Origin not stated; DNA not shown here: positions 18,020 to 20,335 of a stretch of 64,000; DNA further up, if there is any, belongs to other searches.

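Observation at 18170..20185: Second, divergently oriented flavin halogenase with a long C-terminal extension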

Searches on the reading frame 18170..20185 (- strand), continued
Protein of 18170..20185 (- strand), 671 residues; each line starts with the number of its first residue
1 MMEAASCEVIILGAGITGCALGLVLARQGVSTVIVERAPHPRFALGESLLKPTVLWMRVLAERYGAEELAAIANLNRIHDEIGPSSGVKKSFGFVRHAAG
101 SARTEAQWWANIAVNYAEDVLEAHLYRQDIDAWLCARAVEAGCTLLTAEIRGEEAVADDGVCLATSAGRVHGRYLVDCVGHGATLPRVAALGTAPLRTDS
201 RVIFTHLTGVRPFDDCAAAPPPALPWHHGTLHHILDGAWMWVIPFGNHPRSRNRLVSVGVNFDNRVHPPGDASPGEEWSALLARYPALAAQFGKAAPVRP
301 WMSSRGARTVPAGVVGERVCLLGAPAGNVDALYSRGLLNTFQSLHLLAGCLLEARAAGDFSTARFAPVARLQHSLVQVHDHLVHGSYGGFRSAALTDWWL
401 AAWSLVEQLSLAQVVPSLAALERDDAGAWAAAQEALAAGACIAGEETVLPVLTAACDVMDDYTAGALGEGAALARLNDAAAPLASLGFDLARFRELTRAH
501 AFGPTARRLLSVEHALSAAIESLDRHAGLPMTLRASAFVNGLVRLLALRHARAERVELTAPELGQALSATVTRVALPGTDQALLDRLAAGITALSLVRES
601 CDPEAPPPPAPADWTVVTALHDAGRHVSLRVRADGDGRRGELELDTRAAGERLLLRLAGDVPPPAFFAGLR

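Call 14: find_homologous_proteins(query=window:18170-20185:-, max_evalue=1e-10)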
Query window:18170-20185:- (671 aa): 123 proteins with E <= 1e-10 among 8000 candidates; the best 120 are listed.
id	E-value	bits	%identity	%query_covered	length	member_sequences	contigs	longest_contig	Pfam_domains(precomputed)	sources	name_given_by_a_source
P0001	0.0e+0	1366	91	100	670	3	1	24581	PF01494.26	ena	-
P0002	0.0e+0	1298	87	100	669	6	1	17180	PF01266.31,PF01494.26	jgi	-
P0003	0.0e+0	1027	73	100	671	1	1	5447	-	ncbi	ncbi:MAG: hypothetical protein RLW62_15920 [Gammaproteobacteria bacterium]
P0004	2.5e-261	887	61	100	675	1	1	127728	PF01266.31,PF01494.26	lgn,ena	-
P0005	3.9e-236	804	60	99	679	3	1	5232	PF01266.31,PF04820.21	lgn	-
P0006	2.5e-232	791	57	100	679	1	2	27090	PF01266.31,PF04820.21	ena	-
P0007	2.3e-229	781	59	99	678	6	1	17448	-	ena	-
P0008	4.1e-227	774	58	99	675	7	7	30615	PF01266.31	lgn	-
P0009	6.2e-225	767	57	99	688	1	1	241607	PF01266.31,PF01494.26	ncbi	-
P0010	1.1e-223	763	73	75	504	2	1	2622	-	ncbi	ncbi:MAG: hypothetical protein RLW42_00875, partial [Gammaproteobacteria bacterium]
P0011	2.3e-221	755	57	99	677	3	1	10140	-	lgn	-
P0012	1.9e-217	742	56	99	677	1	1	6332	-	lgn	-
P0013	1.9e-215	735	56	100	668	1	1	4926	PF01266.31,PF07992.21,PF01494.26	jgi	-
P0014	4.8e-206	704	56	98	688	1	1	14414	PF01266.31,PF13450.13,PF04820.21,PF01494.26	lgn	-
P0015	2.1e-166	573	59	71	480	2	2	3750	-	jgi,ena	-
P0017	3.3e-140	487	41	93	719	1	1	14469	PF04820.21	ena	-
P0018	5.7e-140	486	43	81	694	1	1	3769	PF01266.31,PF04820.21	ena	-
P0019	2.3e-139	484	44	80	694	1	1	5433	PF01266.31,PF04820.21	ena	-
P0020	1.5e-138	481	43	81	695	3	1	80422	PF04820.21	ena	-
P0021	2.0e-138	481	43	81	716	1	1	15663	PF01266.31,PF04820.21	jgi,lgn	-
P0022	7.1e-138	479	43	82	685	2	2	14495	PF04820.21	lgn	-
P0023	1.2e-137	478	41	86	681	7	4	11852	PF04820.21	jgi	jgi:FADH2 O2-dependent halogenase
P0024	1.0e-136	475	39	83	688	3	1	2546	PF01266.31,PF00890.31,PF04820.21,PF01494.26,PF12831.14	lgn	-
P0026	8.8e-135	469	39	99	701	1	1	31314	-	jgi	jgi:tetracycline 7-halogenase / FADH2 O2-dependent halogenase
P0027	2.5e-132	461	38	96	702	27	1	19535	PF01266.31,PF04820.21,PF01494.26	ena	-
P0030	2.3e-130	454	39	90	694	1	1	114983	PF04820.21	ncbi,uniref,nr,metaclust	ncbi:hypothetical protein A3709_11990 [Halioglobus sp. HI00S01]|uniref:NAD(P)/FAD-dependent oxidored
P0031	5.4e-127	443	38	95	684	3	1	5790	PF04820.21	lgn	-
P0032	8.9e-122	426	42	82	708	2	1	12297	PF01266.31,PF13450.13,PF04820.21,PF01494.26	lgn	-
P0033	1.1e-114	402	41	76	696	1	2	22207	PF01266.31,PF13450.13,PF07992.21,PF04820.21,PF01494.26,PF12831.14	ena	-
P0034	1.3e-113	399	40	76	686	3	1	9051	PF01266.31,PF13450.13,PF07992.21,PF04820.21,PF01494.26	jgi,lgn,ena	-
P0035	4.5e-103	364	40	70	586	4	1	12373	PF01266.31,PF04820.21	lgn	-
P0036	9.5e-103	363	40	76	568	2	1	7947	PF01266.31,PF07992.21,PF04820.21,PF01494.26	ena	-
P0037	3.4e-102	361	39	79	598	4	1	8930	PF01266.31,PF07992.21,PF04820.21,PF05834.19,PF01494.26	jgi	jgi:FADH2 O2-dependent halogenase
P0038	1.1e-101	359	40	70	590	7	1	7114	PF01266.31,PF04820.21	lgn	-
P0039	4.7e-99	351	40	73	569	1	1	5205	PF01266.31,PF13450.13,PF04820.21,PF01494.26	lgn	-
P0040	3.0e-97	345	42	63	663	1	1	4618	PF04820.21,PF01494.26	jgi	jgi:tetracycline 7-halogenase / FADH2 O2-dependent halogenase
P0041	4.1e-97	344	44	60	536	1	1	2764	PF01266.31,PF04820.21,PF01494.26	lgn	-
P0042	2.7e-96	342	45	58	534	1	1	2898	PF04820.21,PF01494.26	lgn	-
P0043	2.8e-95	338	39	69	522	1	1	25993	PF01266.31,PF07992.21,PF04820.21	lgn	-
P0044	1.8e-94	336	41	58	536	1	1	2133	PF01266.31,PF07992.21,PF04820.21,PF01494.26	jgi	jgi:tetracycline 7-halogenase / FADH2 O2-dependent halogenase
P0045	8.1e-94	333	43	62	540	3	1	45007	PF01266.31,PF13450.13,PF07992.21,PF04820.21,PF01494.26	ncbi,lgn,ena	-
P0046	1.0e-93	333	38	69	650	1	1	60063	PF01266.31,PF13450.13,PF00890.31,PF04820.21,PF01494.26,PF12831.14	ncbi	-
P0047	1.2e-93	333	43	61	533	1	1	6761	PF01266.31,PF04820.21,PF01494.26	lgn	-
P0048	4.1e-93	331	44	62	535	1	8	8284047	PF01266.31,PF07992.21,PF04820.21,PF01494.26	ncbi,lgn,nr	ncbi:NAD(P)/FAD-dependent oxidoreductase [Streptomyces tubercidicus]|nr:tryptophan 7-halogenase [Str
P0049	5.1e-93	331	43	58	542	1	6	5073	PF01266.31,PF04820.21,PF01494.26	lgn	-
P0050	7.6e-93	330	43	60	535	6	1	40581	PF04820.21,PF01494.26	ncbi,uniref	ncbi:tryptophan 7-halogenase [Streptomyces sp. NPDC004732]|uniref:NAD(P)/FAD-dependent oxidoreductas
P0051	4.1e-92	328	41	59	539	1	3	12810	PF01266.31,PF07992.21,PF04820.21,PF01494.26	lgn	-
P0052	6.3e-92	327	43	60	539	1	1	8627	PF01266.31,PF04820.21,PF01494.26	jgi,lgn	jgi:FADH2 O2-dependent halogenase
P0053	7.5e-92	327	44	58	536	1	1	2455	PF01266.31,PF04820.21,PF01494.26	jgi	jgi:FADH2 O2-dependent halogenase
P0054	7.9e-92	327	41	59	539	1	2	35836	PF01266.31,PF04820.21,PF01494.26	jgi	jgi:tetracycline 7-halogenase / FADH2 O2-dependent halogenase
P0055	9.7e-92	327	40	68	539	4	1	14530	PF04820.21,PF01494.26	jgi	jgi:tetracycline 7-halogenase / FADH2 O2-dependent halogenase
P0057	1.5e-91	326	38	68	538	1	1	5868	PF01266.31,PF04820.21,PF01494.26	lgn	-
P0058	5.3e-91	324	43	62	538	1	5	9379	PF01266.31,PF07992.21,PF04820.21,PF01494.26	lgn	-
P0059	6.0e-91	324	41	60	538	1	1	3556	PF01266.31,PF04820.21,PF01494.26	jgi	jgi:FADH2 O2-dependent halogenase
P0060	8.6e-91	323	37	73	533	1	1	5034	PF01266.31,PF07992.21,PF04820.21,PF01494.26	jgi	jgi:tetracycline 7-halogenase / FADH2 O2-dependent halogenase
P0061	1.1e-90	323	41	60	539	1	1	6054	PF01266.31,PF04820.21,PF01494.26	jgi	jgi:FADH2 O2-dependent halogenase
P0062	1.5e-90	323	38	68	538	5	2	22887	PF04820.21,PF01494.26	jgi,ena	-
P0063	2.9e-90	322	39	65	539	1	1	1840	PF04820.21,PF01494.26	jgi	-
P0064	4.6e-90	321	43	55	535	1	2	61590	PF01266.31,PF07992.21,PF04820.21,PF01494.26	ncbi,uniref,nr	ncbi:NAD(P)/FAD-dependent oxidoreductase [Streptomyces palmae]|uniref:FAD-dependent oxidoreductase n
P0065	5.2e-90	321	38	68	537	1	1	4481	PF01266.31,PF04820.21,PF01494.26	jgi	jgi:FADH2 O2-dependent halogenase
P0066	5.9e-90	321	41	60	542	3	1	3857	PF04820.21,PF01494.26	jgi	jgi:FADH2 O2-dependent halogenase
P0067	1.0e-89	320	41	59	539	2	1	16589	PF04820.21,PF01494.26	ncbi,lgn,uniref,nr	ncbi:NAD(P)/FAD-dependent oxidoreductase [Actinacidiphila paucisporea]|uniref:FADH2 O2-dependent hal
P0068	2.2e-89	319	40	60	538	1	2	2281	PF04820.21,PF01494.26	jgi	jgi:FADH2 O2-dependent halogenase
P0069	2.3e-89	319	38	67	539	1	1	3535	PF01266.31,PF04820.21,PF01494.26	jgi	jgi:tetracycline 7-halogenase / FADH2 O2-dependent halogenase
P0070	4.6e-89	318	40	59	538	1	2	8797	PF01266.31,PF04820.21,PF01494.26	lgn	-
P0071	5.2e-89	318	37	71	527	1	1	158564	PF01266.31,PF04820.21,PF01494.26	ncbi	-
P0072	1.9e-88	316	42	60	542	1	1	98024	PF04820.21,PF01494.26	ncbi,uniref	ncbi:NAD(P)/FAD-dependent oxidoreductase [Streptomyces sp. YGL11-2]|uniref:NAD(P)/FAD-dependent oxid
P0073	3.8e-88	315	37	77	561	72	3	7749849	PF04820.21,PF01494.26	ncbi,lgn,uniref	ncbi:NAD(P)/FAD-dependent oxidoreductase [Streptomyces sp. NPDC059442]|uniref:NAD(P)/FAD-dependent o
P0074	5.8e-88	314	40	59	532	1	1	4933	PF01266.31,PF04820.21,PF01494.26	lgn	-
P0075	9.5e-88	313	40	59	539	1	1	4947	PF01266.31,PF07992.21,PF04820.21,PF01494.26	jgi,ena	-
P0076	1.1e-87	313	42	58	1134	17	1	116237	PF01266.31,PF13450.13,PF00890.31,PF07992.21,PF00070.34,PF21274.4,PF03486.21,PF04820.21,PF05834.19,PF01494.26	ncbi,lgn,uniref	ncbi:FAD-dependent monooxygenase [Streptomyces sp. NPDC021056]|uniref:FAD-dependent monooxygenase n=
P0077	1.7e-87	313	39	70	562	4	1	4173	PF01266.31,PF04820.21,PF01494.26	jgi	jgi:FADH2 O2-dependent halogenase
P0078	1.7e-87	313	41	61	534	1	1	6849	PF04820.21,PF01494.26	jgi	jgi:tetracycline 7-halogenase / FADH2 O2-dependent halogenase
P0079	2.1e-87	312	41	65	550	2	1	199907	PF01266.31,PF13450.13,PF07992.21,PF04820.21,PF05834.19,PF01494.26,PF12831.14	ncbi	ncbi:tryptophan 7-halogenase [Streptomyces capparidis]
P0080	2.4e-87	312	41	58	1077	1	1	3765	PF01266.31,PF13450.13,PF07992.21,PF00070.34,PF21274.4,PF03486.21,PF04820.21,PF05834.19,PF01494.26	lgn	-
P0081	4.7e-87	311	41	62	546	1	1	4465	PF01266.31,PF04820.21,PF01494.26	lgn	-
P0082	5.4e-87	311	42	60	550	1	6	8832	PF01266.31,PF04820.21,PF01494.26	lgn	-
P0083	9.0e-87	310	42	61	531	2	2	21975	PF04820.21,PF01494.26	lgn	-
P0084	9.6e-87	310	42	58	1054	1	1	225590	PF01266.31,PF13450.13,PF07992.21,PF00070.34,PF21274.4,PF03486.21,PF04820.21,PF05834.19,PF01494.26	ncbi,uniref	ncbi:FAD-dependent monooxygenase [Streptomyces sp. NPDC087859]|uniref:FAD-dependent monooxygenase n=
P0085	2.5e-86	309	37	71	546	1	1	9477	PF01266.31,PF07992.21,PF04820.21,PF05834.19,PF01494.26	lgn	-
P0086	1.6e-85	306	41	59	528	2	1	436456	PF01266.31,PF13450.13,PF07992.21,PF04820.21,PF05834.19,PF01494.26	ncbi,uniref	ncbi:NAD(P)/FAD-dependent oxidoreductase [Nocardia nova]|uniref:NAD(P)/FAD-dependent oxidoreductase 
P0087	2.3e-85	306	42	60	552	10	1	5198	PF01266.31,PF04820.21,PF05834.19,PF01494.26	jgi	jgi:tetracycline 7-halogenase / FADH2 O2-dependent halogenase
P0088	2.3e-85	306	40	63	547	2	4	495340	PF01266.31,PF04820.21,PF01494.26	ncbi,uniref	ncbi:NAD(P)/FAD-dependent oxidoreductase [Streptomyces sp. NPDC018693]|uniref:NAD(P)/FAD-dependent o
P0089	2.3e-85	306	42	60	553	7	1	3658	PF01266.31,PF04820.21,PF05834.19,PF01494.26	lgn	-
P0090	3.7e-85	305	41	60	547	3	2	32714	PF01266.31,PF04820.21,PF01494.26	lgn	-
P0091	6.4e-85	304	42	59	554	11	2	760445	PF04820.21,PF01494.26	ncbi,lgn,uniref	ncbi:tryptophan 7-halogenase [Streptomyces sp. NPDC052114]|uniref:NAD(P)/FAD-dependent oxidoreductas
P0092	6.9e-85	304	41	58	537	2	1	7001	PF01266.31,PF04820.21,PF01494.26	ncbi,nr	ncbi:FAD-dependent oxidoreductase [Streptomyces sp. S3(2020)]|nr:FAD-dependent oxidoreductase [Strep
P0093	7.0e-85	304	42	59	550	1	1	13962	PF01266.31,PF13450.13,PF04820.21,PF01494.26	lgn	-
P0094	1.3e-84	303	41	58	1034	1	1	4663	PF01266.31,PF13450.13,PF00890.31,PF07992.21,PF00070.34,PF21274.4,PF03486.21,PF04820.21,PF05834.19,PF01494.26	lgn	-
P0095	1.4e-84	303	41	60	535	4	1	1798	PF01266.31,PF04820.21,PF01494.26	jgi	jgi:FADH2 O2-dependent halogenase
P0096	2.0e-84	302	40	63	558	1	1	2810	PF01266.31,PF13450.13,PF04820.21,PF01494.26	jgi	jgi:tetracycline 7-halogenase / FADH2 O2-dependent halogenase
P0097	2.1e-84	302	38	68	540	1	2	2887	PF04820.21,PF01494.26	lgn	-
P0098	2.1e-84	302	41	59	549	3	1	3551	PF01266.31,PF13450.13,PF04820.21,PF01494.26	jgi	-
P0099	7.5e-84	301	41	57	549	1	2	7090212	PF04820.21,PF01494.26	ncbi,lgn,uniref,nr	ncbi:NAD(P)/FAD-dependent oxidoreductase [Peterkaempfera bronchialis]|uniref:FAD-dependent oxidoredu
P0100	1.1e-83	300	40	59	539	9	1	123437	PF01266.31,PF04820.21,PF01494.26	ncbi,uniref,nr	ncbi:NAD(P)/FAD-dependent oxidoreductase [Streptomyces sp. NRRL F-5123]|uniref:NAD(P)/FAD-dependent 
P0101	1.8e-83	299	38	68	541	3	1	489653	PF04820.21,PF01494.26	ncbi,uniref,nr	ncbi:NAD(P)/FAD-dependent oxidoreductase [Streptomyces specialis]|uniref:NAD(P)/FAD-dependent oxidor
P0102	1.9e-83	299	38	68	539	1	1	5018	PF01266.31,PF04820.21,PF01494.26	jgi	jgi:FADH2 O2-dependent halogenase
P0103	8.9e-83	297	36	68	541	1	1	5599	PF04820.21,PF01494.26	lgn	-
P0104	1.0e-82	297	38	65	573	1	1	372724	PF01266.31,PF07992.21,PF04820.21,PF05834.19,PF01494.26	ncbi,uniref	ncbi:NAD(P)/FAD-dependent oxidoreductase [Streptacidiphilus sp. EB129]|uniref:NAD(P)/FAD-dependent o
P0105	1.4e-82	296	40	61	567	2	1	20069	PF01266.31,PF13450.13,PF07992.21,PF04820.21,PF05834.19,PF01494.26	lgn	-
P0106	2.5e-82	296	41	60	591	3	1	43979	PF01266.31,PF13450.13,PF07992.21,PF04820.21,PF05834.19,PF01494.26,PF12831.14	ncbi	-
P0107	6.9e-82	294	37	70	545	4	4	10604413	PF04820.21,PF01494.26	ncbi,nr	ncbi:NAD(P)/FAD-dependent oxidoreductase [Dactylosporangium matsuzakiense]|nr:NAD(P)/FAD-dependent o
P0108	7.3e-82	294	41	60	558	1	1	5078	PF01266.31,PF13450.13,PF04820.21,PF05834.19,PF01494.26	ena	-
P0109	1.8e-81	293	40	60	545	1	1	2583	PF01266.31,PF13450.13,PF07992.21,PF04820.21,PF05834.19,PF01494.26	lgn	-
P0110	5.1e-81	291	41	59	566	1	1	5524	PF04820.21,PF01494.26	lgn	-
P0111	8.1e-81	291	39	60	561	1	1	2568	PF01266.31,PF04820.21,PF01494.26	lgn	-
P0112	1.1e-79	287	39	65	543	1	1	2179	PF04820.21,PF01494.26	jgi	jgi:FADH2 O2-dependent halogenase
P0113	1.2e-78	283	35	69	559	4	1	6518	PF01266.31,PF13450.13,PF04820.21,PF01494.26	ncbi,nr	ncbi:MAG TPA: FAD-dependent monooxygenase [Thermoanaerobaculia bacterium]|nr:FAD-dependent monooxyge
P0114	4.7e-77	278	38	59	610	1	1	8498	PF01266.31,PF13450.13,PF04820.21,PF01494.26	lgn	-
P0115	7.4e-76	274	35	72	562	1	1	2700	PF04820.21,PF01494.26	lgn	-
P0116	3.5e-74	269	36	61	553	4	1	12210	PF01266.31,PF04820.21,PF05834.19,PF01494.26,PF12831.14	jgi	jgi:FADH2 O2-dependent halogenase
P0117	1.9e-58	217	33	59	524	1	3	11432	PF04820.21,PF01494.26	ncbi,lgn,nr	ncbi:tryptophan 7-halogenase [Myxococcota bacterium]|nr:tryptophan 7-halogenase [Myxococcota bacteri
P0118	8.7e-54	201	34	61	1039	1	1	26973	PF00296.27,PF04820.21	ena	-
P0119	1.2e-37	148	32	59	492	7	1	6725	PF01266.31,PF04820.21,PF01494.26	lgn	-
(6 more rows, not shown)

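Call 15: find_encoding_contigs(protein=P0004, flank=10000, max_places=2)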
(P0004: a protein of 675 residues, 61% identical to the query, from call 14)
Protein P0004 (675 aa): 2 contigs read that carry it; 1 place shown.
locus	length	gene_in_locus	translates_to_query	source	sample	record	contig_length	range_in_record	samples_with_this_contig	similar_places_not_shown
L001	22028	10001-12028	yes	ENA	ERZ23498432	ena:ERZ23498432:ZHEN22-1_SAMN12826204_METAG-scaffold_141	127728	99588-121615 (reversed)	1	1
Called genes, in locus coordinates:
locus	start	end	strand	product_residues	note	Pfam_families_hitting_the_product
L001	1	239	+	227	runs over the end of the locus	PF00702:Hydrolase, PF12710:HAD, PF13419:HAD_2, PF13242:Hydrolase_like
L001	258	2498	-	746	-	PF02321:OEP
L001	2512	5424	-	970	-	PF00664:ABC_membrane, PF00005:ABC_tran, PF02463:SMC_N (faint)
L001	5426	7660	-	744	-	PF03412:Peptidase_C39, PF00664:ABC_membrane, PF00005:ABC_tran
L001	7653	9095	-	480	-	-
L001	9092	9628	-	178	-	PF00027:cNMP_binding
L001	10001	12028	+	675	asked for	PF01266:DAO (faint), PF01494:FAD_binding_3 (weak)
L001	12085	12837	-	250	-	-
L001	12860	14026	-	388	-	PF02624:YcaO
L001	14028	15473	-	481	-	PF07812:TfuA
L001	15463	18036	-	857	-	PF01266:DAO (faint), PF01494:FAD_binding_3, PF04820:Trp_halogenase, PF07992:Pyr_redox_2 (faint), PF12831:FAD_oxidored, PF13450:NAD_binding_8 (faint), PF04820:Trp_halogenase, PF01565:FAD_binding_4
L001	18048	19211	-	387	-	-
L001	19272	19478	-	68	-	-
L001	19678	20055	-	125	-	-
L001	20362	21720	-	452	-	PF00491:Arginase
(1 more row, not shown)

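Call 16: find_encoding_contigs(protein=P0009, flank=10000, max_places=2)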
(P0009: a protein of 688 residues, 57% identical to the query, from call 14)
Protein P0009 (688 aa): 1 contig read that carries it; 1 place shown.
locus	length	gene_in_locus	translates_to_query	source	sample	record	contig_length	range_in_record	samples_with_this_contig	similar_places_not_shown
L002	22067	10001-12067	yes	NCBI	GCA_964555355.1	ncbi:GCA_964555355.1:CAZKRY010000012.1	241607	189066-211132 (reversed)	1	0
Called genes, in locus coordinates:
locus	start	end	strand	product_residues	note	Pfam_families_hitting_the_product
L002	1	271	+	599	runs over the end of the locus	PF00999:Na_H_Exchanger, PF02254:TrkA_N, PF27452:KefB_C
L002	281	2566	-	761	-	PF02321:OEP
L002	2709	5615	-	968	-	PF00664:ABC_membrane, PF00005:ABC_tran, PF02463:SMC_N (faint)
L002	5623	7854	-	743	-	PF03412:Peptidase_C39, PF00664:ABC_membrane, PF00005:ABC_tran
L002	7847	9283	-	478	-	PF25973:BSH_CzcB (faint)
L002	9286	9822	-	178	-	PF00027:cNMP_binding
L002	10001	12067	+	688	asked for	PF01266:DAO (faint), PF01494:FAD_binding_3 (weak)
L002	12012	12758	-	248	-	-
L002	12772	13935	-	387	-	PF02624:YcaO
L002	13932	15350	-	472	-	PF07812:TfuA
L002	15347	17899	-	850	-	PF00890:FAD_binding_2 (faint), PF01266:DAO (faint), PF01494:FAD_binding_3, PF04820:Trp_halogenase, PF12831:FAD_oxidored (weak), PF13450:NAD_binding_8 (faint), PF04820:Trp_halogenase, PF01565:FAD_binding_4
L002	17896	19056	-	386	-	-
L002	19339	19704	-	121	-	-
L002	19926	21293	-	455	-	PF00491:Arginase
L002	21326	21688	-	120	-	-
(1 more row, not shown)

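Call 17: find_encoding_contigs(protein=P0030, flank=10000, max_places=2)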
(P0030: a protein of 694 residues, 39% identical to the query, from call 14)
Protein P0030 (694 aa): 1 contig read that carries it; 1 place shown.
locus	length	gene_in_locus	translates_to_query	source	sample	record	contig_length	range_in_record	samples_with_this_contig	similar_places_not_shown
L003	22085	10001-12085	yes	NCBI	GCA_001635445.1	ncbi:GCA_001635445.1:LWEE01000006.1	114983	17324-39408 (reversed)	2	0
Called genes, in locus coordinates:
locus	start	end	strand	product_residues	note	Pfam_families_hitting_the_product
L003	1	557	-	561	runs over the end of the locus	PF02321:OEP (weak)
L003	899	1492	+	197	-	PF00293:NUDIX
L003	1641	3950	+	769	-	PF00491:Arginase, PF13621:Cupin_8, PF02373:JmjC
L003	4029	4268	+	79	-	PF02597:ThiS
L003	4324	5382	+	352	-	PF00899:ThiF, PF00581:Rhodanese (faint)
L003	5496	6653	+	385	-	PF01565:FAD_binding_4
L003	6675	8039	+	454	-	PF07812:TfuA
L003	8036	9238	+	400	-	PF02624:YcaO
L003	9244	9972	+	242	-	-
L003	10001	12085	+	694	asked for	PF04820:Trp_halogenase (faint)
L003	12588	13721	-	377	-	-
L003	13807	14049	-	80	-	-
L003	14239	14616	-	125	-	PF28158:CTB (weak)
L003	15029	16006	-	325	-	PF00144:Beta-lactamase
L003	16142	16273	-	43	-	-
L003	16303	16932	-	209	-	PF01073:3Beta_HSD (weak), PF01370:Epimerase, PF05368:NmrA, PF13460:NAD_binding_10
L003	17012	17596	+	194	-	PF00440:TetR_N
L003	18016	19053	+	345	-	PF00656:Peptidase_C14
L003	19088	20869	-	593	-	PF00550:PP-binding (weak), PF05990:DUF900, PF12697:Abhydrolase_6 (weak)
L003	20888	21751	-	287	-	-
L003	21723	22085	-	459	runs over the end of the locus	PF05226:CHASE2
